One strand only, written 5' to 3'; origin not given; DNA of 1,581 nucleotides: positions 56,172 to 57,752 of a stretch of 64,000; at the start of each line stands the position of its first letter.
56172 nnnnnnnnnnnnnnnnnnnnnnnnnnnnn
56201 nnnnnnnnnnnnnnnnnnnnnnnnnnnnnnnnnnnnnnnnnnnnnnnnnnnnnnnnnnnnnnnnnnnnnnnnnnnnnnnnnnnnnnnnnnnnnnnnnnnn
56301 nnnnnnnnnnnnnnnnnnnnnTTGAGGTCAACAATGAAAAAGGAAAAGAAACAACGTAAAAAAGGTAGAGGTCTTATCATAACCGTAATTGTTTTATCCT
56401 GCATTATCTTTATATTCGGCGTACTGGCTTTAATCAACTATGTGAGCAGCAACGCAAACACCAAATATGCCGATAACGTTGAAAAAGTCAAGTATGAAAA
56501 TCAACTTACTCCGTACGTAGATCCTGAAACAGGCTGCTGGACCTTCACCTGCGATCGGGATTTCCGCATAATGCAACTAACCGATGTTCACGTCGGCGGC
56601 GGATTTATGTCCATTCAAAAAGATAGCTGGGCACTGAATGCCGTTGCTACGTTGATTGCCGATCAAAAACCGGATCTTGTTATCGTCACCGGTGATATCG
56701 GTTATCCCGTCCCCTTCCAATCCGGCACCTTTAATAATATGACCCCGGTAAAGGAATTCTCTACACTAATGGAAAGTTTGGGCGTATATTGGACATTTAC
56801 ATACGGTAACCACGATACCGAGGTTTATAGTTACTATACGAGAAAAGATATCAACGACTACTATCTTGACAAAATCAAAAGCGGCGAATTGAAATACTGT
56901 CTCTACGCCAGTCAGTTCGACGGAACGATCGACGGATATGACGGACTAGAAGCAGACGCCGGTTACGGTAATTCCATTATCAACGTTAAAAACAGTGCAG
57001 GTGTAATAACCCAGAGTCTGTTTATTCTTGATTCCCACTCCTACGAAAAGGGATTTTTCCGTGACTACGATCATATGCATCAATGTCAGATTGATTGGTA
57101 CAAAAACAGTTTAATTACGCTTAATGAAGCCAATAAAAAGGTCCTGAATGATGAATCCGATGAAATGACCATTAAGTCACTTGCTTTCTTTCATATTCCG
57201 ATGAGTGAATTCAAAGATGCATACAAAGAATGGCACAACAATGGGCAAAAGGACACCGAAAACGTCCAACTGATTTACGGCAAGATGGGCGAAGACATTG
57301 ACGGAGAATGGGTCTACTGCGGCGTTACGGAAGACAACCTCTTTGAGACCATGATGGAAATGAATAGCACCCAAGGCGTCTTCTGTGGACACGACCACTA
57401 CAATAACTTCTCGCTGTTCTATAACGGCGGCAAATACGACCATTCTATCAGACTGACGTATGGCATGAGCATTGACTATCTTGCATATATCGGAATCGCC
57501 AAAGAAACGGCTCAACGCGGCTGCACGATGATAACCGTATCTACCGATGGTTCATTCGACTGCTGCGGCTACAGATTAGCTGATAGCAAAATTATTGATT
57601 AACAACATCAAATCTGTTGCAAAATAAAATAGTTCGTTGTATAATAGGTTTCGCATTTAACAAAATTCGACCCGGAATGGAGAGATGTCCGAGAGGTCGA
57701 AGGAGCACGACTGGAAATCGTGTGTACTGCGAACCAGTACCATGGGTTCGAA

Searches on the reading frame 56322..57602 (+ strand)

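Call 87: search_protein_families(library=pfam, proteins=[window:56322-57602:+], max_evalue=0.00001)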
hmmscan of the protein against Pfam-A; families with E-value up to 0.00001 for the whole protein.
window:56322-57602:+ (426 aa): 1 family
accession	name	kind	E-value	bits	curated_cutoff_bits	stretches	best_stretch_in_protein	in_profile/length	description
PF00149.33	Metallophos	-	5e-10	40.6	21.5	1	81-359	1-189/191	Calcineurin-like phosphoesterase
